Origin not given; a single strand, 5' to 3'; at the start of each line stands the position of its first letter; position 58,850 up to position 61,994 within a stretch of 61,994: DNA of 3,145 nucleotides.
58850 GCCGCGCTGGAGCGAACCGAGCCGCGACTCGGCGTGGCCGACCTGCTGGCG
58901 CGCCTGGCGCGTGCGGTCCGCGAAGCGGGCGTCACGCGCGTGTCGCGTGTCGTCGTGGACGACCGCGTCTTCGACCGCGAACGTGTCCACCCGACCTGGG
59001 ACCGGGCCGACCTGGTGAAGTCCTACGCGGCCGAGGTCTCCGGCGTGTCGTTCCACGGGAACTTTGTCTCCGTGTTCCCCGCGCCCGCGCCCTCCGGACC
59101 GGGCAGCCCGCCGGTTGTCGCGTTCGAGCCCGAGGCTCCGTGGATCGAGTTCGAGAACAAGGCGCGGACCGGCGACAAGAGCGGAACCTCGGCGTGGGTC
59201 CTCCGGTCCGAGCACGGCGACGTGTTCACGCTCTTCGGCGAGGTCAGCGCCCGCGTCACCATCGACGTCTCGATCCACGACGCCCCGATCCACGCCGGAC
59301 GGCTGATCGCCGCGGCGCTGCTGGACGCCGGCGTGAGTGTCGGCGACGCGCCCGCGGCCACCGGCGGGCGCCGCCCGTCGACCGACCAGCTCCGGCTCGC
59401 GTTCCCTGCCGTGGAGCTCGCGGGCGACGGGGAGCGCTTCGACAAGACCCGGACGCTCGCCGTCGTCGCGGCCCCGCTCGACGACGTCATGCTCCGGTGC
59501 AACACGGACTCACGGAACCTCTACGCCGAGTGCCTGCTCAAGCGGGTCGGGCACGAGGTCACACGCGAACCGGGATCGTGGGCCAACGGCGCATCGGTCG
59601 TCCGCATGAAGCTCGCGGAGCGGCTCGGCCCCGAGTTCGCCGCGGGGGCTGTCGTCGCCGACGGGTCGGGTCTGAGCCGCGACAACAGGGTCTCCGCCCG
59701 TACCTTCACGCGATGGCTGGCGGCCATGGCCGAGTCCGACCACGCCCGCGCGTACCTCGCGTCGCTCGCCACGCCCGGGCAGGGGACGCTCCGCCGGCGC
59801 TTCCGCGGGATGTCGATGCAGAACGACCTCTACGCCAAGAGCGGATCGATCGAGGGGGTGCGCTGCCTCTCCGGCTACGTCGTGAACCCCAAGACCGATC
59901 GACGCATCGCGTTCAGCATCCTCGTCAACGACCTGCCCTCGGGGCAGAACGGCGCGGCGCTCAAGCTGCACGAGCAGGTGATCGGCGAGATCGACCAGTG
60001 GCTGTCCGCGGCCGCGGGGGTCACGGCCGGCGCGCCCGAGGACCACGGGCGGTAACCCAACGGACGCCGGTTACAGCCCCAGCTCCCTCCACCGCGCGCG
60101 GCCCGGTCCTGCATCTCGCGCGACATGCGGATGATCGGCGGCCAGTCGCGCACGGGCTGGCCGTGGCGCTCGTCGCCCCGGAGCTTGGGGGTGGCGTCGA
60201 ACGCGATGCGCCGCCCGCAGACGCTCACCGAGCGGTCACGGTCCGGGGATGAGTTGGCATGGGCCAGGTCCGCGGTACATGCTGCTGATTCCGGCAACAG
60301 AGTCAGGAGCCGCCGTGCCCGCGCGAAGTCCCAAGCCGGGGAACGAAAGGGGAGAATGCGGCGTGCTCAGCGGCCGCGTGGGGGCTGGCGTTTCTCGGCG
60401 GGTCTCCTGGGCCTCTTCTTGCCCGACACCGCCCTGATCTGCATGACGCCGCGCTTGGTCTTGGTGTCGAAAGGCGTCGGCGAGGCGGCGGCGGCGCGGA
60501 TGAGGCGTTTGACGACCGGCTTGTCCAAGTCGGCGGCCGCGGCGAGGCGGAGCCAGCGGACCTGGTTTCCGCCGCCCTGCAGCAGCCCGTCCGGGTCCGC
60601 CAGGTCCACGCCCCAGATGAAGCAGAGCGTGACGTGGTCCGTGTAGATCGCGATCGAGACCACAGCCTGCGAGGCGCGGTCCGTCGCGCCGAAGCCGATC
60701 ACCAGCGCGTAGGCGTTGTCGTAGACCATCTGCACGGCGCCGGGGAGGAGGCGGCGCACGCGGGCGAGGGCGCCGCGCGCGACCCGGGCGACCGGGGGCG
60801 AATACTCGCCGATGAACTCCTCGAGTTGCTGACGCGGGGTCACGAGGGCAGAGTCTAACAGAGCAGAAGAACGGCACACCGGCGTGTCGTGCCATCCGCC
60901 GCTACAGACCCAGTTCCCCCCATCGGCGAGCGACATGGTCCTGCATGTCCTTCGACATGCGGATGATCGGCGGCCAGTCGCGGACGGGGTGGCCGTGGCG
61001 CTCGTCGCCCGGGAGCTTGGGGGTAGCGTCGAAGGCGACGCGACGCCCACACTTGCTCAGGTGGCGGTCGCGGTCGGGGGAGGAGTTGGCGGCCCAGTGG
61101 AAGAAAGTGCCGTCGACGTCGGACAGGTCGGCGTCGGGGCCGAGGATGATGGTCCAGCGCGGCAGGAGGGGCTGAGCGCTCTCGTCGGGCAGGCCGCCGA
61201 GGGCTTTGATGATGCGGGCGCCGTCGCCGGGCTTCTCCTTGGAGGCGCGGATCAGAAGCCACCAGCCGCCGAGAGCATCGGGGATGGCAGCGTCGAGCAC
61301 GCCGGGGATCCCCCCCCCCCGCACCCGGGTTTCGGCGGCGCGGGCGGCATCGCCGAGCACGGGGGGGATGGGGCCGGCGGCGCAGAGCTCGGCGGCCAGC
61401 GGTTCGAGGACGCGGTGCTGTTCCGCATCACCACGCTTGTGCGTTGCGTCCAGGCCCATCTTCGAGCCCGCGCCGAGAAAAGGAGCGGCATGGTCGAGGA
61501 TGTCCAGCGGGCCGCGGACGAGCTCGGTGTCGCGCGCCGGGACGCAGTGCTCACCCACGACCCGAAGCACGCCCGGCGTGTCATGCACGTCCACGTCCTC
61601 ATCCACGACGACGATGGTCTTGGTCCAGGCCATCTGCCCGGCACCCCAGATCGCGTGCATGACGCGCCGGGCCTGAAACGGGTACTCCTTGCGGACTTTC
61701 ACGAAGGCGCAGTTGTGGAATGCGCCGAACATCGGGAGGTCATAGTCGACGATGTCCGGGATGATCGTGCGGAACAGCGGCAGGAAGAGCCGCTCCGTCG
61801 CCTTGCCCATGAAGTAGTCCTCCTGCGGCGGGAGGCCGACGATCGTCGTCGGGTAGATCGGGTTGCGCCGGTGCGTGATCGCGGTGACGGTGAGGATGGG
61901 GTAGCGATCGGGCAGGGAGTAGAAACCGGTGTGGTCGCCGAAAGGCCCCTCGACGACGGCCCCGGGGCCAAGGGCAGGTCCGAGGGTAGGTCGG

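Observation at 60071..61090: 188-bp decayed direct duplication of the ubiD 3-prime end brackets a 643-bp insert carrying a DUF1801 gene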

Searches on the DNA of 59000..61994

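Call 54: search_rna_families(source=window, start=59000, end=61994, threshold=evalue, max_evalue=1)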
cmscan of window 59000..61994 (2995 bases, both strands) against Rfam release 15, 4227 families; matches with E-value up to 1: 1.
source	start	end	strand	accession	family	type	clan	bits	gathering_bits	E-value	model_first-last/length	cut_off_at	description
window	61760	61811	-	RF03058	sul1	Cis-reg; riboswitch;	-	23.7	36.2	0.2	1-56/56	no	sul1 RNA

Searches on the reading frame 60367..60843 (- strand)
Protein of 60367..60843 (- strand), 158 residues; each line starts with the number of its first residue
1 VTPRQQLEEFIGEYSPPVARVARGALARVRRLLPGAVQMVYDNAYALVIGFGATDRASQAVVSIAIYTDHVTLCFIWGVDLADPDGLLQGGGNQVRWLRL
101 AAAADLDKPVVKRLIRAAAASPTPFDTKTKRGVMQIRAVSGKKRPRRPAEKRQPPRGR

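Call 8: search_protein_families(library=pfam, proteins=[window:60367-60843:-], max_evalue=0.01)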
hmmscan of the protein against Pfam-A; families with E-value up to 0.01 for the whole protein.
window:60367-60843:- (158 aa): 1 family
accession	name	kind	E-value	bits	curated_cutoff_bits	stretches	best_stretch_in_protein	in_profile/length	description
PF08818.16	DUF1801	-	4e-08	34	27.2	1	33-118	16-84/85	Domain of unknown function (DU1801)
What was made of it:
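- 60367..60843 (-): DUF1801-domain gene (158 aa, GTG start), the cargo of the insertion. Pfam PF08818 E = 4e-8 (call 8).
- Checked: The 643 bp between the copies (60259-60901) hold a DUF1801 gene at 60367-60843, minus strand, 158 aa, Pfam PF08818 E = 4e-8 (call 8).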

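Call 9: search_protein_families(library=ncbifam, proteins=[window:60367-60843:-], max_evalue=0.01)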
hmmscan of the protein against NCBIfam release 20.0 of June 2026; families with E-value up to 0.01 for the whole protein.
window:60367-60843:- (158 aa): 1 family
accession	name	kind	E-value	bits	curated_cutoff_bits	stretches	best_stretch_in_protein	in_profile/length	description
TIGR02111.1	PQQ_syn_pqqC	equivalog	0.007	15.8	240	1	72-112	67-107/239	pyrroloquinoline-quinone synthase PqqC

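Call 14: find_homologous_proteins(query=window:60367-60843:-)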
Query window:60367-60843:- (158 aa): 141 proteins with E <= 0.001 among 6052 candidates; the best 120 are listed.
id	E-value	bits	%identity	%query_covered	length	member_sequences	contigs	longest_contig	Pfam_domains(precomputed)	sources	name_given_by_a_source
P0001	7.1e-98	343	100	100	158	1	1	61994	PF08818.17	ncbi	ncbi:MAG: DUF1801 domain-containing protein [Phycisphaerales bacterium]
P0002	6.8e-57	210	65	89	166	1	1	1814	PF08818.17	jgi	jgi:hypothetical protein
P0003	7.6e-57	209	68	96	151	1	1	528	PF08818.17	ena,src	-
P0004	1.1e-54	202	66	96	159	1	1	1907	PF08818.17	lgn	-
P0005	3.6e-53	197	65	96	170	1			PF08818.17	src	-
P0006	1.3e-48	183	64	93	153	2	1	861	PF08818.17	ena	-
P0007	1.4e-48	183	61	97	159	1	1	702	PF08818.17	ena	-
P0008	4.4e-47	178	57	96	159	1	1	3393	PF08818.17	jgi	jgi:hypothetical protein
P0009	6.0e-47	177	58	92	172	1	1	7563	PF08818.17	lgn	-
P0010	1.4e-44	170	58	94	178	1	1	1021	-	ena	-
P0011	1.6e-44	169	56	79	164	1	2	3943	PF08818.17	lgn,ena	-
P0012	4.3e-44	168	56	79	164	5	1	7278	PF08818.17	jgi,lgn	jgi:Domain of unknown function (DU1801)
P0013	6.3e-44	167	56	97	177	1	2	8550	PF08818.17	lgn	-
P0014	7.9e-44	167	57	87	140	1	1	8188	-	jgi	jgi:hypothetical protein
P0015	8.9e-44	167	53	99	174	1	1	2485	PF08818.17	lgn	-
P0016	9.3e-44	167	56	96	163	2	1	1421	PF08818.17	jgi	jgi:hypothetical protein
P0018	3.8e-43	165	53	91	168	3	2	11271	PF08818.17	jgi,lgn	jgi:hypothetical protein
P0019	7.3e-43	164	61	92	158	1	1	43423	PF08818.17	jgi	jgi:hypothetical protein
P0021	7.9e-43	164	57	93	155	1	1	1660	PF08818.17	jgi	jgi:hypothetical protein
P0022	1.3e-42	163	55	94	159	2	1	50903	PF08818.17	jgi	jgi:hypothetical protein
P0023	1.8e-42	163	56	95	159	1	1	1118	PF08818.17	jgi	jgi:hypothetical protein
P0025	3.8e-42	162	56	94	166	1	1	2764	PF08818.17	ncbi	-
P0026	7.9e-42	161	56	94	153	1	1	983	PF08818.17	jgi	jgi:hypothetical protein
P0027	2.6e-41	159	54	96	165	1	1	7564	PF08818.17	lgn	-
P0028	9.0e-41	157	54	95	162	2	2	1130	PF08818.17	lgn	-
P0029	1.4e-40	157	55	96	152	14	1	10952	PF08818.17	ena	-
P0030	1.6e-40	156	53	92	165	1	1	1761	PF08818.17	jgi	jgi:hypothetical protein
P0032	6.5e-40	154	53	91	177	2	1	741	PF08818.17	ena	-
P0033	9.7e-40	154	55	92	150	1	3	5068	PF08818.17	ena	-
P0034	1.0e-39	154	53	97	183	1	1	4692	PF08818.17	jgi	jgi:hypothetical protein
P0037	5.8e-39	151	55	97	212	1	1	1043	PF08818.17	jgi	-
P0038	1.0e-38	150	52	91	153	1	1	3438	PF08818.17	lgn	-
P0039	2.7e-38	149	53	92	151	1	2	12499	PF08818.17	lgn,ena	-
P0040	3.5e-38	149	51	96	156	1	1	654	PF08818.17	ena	-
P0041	4.0e-38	149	52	95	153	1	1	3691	PF08818.17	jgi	-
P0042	6.6e-38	148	52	91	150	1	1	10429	PF08818.17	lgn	-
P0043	9.8e-38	147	55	93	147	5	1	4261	PF08818.17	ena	-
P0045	1.3e-37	147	52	91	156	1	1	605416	PF08818.17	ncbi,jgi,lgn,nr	ncbi:MAG TPA: hypothetical protein VFE16_11220 [Candidatus Cybelea sp.]|jgi:hypothetical protein|nr:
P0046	2.3e-37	146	53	94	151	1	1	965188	PF08818.17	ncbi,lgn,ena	-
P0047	2.6e-37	146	55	90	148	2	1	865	PF08818.17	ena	-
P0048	3.1e-37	146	52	93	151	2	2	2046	PF08818.17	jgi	jgi:hypothetical protein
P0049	3.4e-37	146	55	86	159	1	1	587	PF08818.17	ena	-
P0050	3.6e-37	145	52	95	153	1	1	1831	PF08818.17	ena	-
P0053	1.1e-36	144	51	93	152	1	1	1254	PF08818.17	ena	-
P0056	1.9e-36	143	51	95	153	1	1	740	PF08818.17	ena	-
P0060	3.2e-36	142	51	88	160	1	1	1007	PF08818.17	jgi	-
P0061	3.9e-36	142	49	94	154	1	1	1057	PF08818.17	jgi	jgi:hypothetical protein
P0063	4.9e-36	142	52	95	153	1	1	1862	PF08818.17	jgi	jgi:Domain of unknown function (DU1801)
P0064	6.2e-36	141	53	93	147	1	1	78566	PF08818.17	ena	-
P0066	1.1e-35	141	47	94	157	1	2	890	PF08818.17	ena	-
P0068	1.4e-35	140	51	95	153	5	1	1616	PF08818.17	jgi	jgi:uncharacterized protein DUF1801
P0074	3.0e-35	139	52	93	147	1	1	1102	PF08818.17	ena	-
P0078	5.4e-35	138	52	96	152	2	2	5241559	PF08818.17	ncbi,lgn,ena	-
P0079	6.6e-35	138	55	90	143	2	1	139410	PF08818.17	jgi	jgi:hypothetical protein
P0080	1.2e-34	137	48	84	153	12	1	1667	PF08818.17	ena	-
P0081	1.3e-34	137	50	91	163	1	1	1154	PF08818.17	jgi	jgi:hypothetical protein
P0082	1.7e-34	137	52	91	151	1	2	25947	PF08818.17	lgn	-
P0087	6.6e-34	135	51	94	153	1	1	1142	PF08818.17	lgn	-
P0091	1.5e-33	134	46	95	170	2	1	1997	PF08818.17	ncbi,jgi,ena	jgi:hypothetical protein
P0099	1.3e-32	131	51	91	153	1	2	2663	PF08818.17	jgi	jgi:hypothetical protein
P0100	1.5e-32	131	46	96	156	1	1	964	PF08818.17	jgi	jgi:hypothetical protein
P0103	3.6e-32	129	48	93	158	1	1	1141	PF08818.17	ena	-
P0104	4.9e-32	129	45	96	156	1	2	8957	PF08818.17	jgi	jgi:hypothetical protein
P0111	1.7e-30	124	51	92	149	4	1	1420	PF08818.17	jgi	jgi:hypothetical protein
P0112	3.3e-30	123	49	79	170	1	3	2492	PF08818.17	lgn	-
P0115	4.6e-30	122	46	84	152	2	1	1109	PF08818.17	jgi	-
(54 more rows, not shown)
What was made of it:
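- Checked: That gene is identical in length to the NCBI-annotated protein of this contig (call 14, P0001).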

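Call 15: find_encoding_contigs(protein=P0002, flank=5000, max_places=3)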
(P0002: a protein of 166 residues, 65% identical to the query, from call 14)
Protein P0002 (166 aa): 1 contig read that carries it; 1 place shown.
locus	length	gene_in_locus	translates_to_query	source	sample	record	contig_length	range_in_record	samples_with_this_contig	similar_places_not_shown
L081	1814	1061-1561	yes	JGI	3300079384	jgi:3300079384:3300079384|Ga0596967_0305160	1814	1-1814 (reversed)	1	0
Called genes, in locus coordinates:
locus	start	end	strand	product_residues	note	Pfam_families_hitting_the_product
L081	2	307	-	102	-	?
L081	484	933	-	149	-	PF21352:Zn_ribbon_Thio2 (weak), PF00085:Thioredoxin, PF00578:AhpC-TSA (faint), PF14595:Thioredoxin_9 (weak), PF13098:Thioredoxin_2 (weak)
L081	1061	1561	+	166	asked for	PF08818:DUF1801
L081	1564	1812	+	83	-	?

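Call 16: find_encoding_contigs(protein=P0004, flank=5000, max_places=3)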
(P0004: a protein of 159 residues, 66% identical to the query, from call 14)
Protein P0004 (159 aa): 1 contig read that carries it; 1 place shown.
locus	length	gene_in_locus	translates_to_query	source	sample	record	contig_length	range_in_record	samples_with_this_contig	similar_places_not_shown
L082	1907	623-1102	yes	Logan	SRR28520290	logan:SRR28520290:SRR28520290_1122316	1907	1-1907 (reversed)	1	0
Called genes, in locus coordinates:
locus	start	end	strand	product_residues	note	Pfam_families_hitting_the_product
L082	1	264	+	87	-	?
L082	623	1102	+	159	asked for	PF08818:DUF1801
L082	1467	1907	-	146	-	?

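Call 17: find_encoding_contigs(protein=P0009, flank=8000, max_places=3)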
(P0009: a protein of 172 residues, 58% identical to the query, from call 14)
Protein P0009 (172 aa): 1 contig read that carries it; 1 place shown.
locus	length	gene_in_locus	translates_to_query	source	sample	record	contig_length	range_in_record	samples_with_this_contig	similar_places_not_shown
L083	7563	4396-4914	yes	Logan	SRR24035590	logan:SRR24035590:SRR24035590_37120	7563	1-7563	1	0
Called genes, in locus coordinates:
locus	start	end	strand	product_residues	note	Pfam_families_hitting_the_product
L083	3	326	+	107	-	?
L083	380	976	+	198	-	-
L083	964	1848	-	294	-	-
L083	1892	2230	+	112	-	PF06961:DUF1294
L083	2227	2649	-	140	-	-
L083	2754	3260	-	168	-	PF11026:DUF2721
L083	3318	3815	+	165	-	PF13238:AAA_18 (weak), PF13671:AAA_33, PF01202:SKI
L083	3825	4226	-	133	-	-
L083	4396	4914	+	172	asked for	PF08818:DUF1801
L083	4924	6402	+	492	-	PF13844:Glyco_transf_41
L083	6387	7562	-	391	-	?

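Call 27: find_related_loci(query=window:60367-60843:-, collection=viral_contigs, flank=8000)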
Query window:60367-60843:- (158 aa) in viral_contigs; peptide patterns used: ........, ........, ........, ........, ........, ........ (x = any residue, [..] = any of these).
10 stretches matched a pattern, but none encodes a relative of the query by tblastn (E <= 1e-3).

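Call 42: search_solved_structures(query=window:60367-60843:-, max_evalue=1)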
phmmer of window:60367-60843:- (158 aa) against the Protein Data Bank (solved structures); distinct sequences matched with E-value up to 1: 3.
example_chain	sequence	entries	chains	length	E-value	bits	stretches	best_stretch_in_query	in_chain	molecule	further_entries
1nbw_A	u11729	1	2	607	0.29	14.2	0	19-65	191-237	GLYCEROL DEHYDRATASE REACTIVASE ALPHA SUBUNIT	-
2dht_A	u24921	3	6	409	0.76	12.9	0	69-117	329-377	409aa long hypothetical NADP-dependent isocitrate dehydrogenase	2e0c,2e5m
7u56_A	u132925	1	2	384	0.91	12.6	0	100-135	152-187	D-alanine--D-alanine ligase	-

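Call 44: find_encoding_contigs(protein=P0019, flank=10000, max_places=2)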
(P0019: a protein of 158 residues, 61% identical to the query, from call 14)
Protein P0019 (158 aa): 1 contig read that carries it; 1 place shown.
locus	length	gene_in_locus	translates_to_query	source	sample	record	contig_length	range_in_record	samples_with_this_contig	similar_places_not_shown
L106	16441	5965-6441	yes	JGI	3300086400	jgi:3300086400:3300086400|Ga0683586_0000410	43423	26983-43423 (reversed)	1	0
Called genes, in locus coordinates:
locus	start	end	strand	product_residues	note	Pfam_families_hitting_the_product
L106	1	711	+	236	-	PF00515:TPR_1 (faint), PF07719:TPR_2 (faint), PF13176:TPR_7 (faint), PF13181:TPR_8 (faint), PF13424:TPR_12 (faint), PF13428:TPR_14 (faint), PF14559:TPR_19 (weak)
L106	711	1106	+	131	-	-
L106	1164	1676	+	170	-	PF13302:Acetyltransf_3, PF00583:Acetyltransf_1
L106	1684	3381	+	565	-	PF13360:PQQ_2 (weak), PF13570:Beta-prop_ACSF4 (faint), PF01011:PQQ (faint), PF13360:PQQ_2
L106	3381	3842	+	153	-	PF07606:DUF1569, PF12867:DinB_2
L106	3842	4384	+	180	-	PF07152:YaeQ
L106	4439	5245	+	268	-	PF06283:ThuA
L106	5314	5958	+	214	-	PF04307:YdjM (weak)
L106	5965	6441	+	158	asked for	PF08818:DUF1801 (weak)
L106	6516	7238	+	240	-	PF00775:Dioxygenase_C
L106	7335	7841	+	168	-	PF07606:DUF1569, PF11716:MDMPI_N (weak), PF12867:DinB_2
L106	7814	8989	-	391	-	PF01070:FMN_dh, PF00478:IMPDH (weak), PF05690:ThiG (faint), PF03060:NMO (weak)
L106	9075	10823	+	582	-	PF02652:Lactate_perm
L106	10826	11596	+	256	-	-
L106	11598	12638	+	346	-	PF12006:DUF3500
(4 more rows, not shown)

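Call 45: find_encoding_contigs(protein=P0008, flank=5000, max_places=2)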
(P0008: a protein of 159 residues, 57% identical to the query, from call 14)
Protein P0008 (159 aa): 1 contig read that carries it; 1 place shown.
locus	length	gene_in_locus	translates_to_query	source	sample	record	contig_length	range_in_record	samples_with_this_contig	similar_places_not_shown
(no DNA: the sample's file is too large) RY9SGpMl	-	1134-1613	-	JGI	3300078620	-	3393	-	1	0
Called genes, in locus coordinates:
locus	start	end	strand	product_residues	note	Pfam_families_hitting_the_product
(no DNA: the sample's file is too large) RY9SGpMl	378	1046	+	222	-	PF20106:DUF6496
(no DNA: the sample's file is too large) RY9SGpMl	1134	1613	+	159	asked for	PF08818:DUF1801 (weak)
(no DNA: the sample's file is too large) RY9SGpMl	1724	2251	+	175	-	-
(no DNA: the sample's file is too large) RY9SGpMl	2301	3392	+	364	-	?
